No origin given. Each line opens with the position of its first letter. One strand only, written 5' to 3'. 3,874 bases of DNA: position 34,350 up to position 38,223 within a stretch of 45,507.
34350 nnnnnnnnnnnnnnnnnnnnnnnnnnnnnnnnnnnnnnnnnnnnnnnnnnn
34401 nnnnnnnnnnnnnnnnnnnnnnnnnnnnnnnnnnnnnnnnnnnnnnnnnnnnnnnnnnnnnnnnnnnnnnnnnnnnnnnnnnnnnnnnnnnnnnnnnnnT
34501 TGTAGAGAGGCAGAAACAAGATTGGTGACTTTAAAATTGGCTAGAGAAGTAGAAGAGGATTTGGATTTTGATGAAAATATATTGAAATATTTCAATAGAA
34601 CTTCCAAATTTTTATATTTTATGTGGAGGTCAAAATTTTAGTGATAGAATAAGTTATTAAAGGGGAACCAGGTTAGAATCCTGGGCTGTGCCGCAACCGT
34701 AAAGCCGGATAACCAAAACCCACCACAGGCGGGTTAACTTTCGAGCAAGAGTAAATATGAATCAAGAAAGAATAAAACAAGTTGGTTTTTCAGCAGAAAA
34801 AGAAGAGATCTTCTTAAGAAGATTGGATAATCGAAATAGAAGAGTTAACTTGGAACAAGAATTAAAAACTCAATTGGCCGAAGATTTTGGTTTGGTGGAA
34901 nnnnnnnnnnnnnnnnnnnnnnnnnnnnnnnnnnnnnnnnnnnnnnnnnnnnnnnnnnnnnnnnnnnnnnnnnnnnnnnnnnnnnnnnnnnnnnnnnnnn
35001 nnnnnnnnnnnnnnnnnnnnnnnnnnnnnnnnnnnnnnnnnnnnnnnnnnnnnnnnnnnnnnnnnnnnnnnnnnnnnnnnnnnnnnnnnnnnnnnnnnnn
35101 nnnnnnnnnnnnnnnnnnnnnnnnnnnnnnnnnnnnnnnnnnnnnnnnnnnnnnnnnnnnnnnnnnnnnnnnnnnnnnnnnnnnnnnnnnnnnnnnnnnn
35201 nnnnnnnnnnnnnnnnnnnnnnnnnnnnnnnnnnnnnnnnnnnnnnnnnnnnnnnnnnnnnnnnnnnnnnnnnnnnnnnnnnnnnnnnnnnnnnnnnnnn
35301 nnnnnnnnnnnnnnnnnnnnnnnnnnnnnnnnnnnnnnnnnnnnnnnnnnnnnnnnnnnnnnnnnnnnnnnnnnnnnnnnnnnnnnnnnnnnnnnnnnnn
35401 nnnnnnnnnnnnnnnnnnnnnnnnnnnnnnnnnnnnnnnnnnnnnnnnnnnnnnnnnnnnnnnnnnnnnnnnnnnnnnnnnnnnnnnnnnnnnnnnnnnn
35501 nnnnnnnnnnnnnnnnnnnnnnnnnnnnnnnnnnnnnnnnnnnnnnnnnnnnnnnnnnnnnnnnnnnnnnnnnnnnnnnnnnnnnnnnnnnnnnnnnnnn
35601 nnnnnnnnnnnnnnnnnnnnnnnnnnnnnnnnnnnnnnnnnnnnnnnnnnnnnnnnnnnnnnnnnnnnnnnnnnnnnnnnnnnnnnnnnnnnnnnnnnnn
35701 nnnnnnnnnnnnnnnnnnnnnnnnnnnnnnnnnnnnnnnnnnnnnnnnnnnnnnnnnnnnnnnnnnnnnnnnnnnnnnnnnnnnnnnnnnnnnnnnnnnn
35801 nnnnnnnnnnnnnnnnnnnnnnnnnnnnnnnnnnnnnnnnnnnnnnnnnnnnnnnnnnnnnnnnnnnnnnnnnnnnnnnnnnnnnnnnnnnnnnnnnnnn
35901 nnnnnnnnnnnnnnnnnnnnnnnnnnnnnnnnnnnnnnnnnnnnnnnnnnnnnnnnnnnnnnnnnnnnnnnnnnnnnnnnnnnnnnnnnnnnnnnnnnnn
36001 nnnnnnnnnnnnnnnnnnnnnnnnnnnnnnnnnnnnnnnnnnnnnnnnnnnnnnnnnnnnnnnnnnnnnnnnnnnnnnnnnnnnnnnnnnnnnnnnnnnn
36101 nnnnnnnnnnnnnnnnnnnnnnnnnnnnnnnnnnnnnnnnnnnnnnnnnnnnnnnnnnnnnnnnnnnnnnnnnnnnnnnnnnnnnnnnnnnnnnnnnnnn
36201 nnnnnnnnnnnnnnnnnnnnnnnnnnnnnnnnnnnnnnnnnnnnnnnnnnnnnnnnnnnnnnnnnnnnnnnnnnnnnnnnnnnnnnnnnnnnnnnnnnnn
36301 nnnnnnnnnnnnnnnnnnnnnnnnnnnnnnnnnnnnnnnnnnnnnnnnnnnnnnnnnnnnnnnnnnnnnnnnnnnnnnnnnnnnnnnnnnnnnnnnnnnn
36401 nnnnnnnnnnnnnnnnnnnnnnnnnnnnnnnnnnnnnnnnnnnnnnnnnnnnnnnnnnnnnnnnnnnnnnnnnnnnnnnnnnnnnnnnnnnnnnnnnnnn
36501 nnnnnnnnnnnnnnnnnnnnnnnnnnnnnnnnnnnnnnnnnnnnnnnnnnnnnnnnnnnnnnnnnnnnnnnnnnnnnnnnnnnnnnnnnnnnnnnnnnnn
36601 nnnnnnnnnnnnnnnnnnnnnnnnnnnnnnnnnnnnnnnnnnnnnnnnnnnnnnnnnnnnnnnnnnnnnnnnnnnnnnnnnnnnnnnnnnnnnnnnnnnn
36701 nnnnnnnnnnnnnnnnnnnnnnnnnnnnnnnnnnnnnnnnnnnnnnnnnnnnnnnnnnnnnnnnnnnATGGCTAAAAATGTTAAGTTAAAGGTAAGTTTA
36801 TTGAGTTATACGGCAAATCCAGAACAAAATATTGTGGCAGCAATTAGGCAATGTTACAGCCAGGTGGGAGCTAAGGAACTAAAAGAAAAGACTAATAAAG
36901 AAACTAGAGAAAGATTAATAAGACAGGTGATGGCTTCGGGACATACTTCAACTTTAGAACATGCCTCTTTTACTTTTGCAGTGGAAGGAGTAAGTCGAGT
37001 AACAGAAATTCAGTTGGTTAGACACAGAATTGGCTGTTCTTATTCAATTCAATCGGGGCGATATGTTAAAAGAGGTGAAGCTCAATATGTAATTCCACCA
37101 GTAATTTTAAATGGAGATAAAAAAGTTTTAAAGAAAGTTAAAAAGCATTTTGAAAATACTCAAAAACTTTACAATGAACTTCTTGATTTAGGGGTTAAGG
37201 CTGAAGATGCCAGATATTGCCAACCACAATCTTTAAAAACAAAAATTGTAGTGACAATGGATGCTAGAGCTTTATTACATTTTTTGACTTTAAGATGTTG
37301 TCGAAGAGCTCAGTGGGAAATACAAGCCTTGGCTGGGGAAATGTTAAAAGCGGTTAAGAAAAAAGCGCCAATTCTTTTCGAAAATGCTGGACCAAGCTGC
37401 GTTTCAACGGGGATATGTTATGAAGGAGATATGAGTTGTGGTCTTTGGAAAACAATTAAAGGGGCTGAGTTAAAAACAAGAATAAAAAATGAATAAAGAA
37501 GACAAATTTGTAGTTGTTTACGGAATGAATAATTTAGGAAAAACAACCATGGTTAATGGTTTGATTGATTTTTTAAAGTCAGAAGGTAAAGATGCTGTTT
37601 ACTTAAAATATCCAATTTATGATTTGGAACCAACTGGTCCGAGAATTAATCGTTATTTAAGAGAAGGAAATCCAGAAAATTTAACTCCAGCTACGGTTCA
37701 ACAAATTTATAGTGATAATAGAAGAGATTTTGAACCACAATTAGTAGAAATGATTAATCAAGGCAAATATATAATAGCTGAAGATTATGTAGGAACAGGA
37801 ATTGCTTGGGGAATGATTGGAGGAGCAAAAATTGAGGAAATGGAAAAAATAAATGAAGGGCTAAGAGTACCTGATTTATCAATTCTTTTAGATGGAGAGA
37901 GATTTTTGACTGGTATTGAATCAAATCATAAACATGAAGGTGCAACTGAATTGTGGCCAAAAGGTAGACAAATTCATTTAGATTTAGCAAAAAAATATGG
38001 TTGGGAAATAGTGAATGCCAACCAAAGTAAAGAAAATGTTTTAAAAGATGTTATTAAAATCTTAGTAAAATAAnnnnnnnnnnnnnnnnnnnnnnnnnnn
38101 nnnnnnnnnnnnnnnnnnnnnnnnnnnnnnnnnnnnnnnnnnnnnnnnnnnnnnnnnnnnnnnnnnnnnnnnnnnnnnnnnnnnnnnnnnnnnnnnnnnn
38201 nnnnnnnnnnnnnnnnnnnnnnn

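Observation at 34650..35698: Minimal cobalamin riboswitch controlling an unknown Cys-rich protein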

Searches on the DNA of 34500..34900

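Call 5: search_rna_families(source=window, start=34500, end=34900, threshold=evalue, max_evalue=10, show_alignments=4)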
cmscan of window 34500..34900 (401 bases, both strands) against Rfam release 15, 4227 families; matches with E-value up to 10: 4.
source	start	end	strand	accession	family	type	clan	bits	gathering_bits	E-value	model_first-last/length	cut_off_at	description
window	34610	34741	+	RF00174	Cobalamin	Cis-reg; riboswitch;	CL00101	33.1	31.5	7.2e-07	1-189/189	no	Cobalamin riboswitch aptamer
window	34562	34607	+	RF01288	snoR31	Gene; snRNA; snoRNA; CD-box;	-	21.1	44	0.5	1-93/93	no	Small nucleolar RNA snoR31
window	34560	34608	+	RF00343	snoZ122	Gene; snRNA; snoRNA; CD-box;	-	20.7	38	1.8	1-89/89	no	Small nucleolar RNA Z122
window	34553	34617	+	RF03339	mir-3047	Gene; miRNA;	-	15.4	53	3.5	1-61/61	no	mir-3047 microRNA precursor family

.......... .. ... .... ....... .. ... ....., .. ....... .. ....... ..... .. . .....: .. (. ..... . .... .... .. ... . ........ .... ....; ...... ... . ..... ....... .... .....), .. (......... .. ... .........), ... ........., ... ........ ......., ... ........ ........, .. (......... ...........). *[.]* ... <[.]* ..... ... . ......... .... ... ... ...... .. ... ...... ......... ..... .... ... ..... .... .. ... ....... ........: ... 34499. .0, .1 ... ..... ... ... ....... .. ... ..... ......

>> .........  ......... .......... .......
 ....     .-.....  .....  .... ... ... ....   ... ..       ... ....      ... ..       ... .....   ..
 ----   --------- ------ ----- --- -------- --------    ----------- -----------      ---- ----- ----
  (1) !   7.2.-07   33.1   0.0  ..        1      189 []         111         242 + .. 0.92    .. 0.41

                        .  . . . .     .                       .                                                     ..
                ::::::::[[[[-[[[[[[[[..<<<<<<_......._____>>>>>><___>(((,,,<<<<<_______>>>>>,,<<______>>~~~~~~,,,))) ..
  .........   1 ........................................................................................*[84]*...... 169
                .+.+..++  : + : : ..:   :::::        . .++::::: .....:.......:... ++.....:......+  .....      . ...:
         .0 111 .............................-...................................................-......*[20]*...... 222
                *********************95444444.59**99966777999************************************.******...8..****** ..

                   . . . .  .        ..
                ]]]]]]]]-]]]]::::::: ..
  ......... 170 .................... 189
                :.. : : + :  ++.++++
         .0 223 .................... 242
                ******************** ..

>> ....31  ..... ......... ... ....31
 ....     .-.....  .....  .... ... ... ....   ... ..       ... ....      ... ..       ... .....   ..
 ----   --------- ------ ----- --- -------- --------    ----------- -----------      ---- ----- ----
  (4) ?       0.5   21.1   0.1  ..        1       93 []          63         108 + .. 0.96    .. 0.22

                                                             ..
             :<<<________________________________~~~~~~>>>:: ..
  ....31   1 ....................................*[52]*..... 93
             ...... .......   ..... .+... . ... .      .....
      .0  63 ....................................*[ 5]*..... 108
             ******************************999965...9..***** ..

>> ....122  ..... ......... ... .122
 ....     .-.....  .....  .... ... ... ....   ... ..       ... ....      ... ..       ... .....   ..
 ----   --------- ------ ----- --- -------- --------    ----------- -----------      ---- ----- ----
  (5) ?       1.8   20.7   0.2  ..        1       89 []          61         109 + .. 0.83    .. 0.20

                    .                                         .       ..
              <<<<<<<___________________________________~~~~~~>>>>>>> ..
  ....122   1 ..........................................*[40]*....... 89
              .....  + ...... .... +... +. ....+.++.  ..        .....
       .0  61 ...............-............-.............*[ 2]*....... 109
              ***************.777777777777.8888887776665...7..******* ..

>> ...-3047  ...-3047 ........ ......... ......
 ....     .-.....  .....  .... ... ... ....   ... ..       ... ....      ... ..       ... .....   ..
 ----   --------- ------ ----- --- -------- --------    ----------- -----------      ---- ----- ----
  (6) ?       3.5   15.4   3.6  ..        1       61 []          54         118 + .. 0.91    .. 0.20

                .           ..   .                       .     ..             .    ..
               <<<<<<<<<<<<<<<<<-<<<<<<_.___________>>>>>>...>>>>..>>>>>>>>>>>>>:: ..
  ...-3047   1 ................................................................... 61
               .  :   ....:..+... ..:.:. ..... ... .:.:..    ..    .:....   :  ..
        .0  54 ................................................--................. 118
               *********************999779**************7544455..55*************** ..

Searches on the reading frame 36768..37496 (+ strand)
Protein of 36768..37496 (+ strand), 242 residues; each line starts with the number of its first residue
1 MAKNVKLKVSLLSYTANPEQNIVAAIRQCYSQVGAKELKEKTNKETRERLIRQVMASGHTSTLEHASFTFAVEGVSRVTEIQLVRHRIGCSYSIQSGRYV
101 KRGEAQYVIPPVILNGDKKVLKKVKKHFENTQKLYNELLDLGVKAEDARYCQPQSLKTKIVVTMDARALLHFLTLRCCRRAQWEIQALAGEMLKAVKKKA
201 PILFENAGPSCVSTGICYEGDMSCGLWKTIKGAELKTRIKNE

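Call 4: search_protein_families(library=pfam, proteins=[window:36768-37496:+], max_evalue=0.01)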
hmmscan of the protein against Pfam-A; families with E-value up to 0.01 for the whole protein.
window:36768-37496:+ (242 aa): 1 family
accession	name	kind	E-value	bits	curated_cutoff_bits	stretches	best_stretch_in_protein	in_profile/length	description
PF02511.20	Thy1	-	9.1e-69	231.5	24.8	1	11-201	2-190/191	Thymidylate synthase complementing protein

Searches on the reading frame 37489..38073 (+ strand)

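Call 4: search_protein_families(library=pfam, proteins=[window:37489-38073:+], max_evalue=0.01)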
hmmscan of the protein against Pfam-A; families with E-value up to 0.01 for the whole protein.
window:37489-38073:+ (194 aa): 2 families
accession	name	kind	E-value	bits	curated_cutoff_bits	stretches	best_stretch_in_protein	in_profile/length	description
PF02223.23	Thymidylate_kin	-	3.1e-12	47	27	1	12-187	3-184/185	Thymidylate kinase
PF01637.24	ATPase_2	-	0.00033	21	33.2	1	4-39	19-54/225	ATPase domain predominantly from Archaea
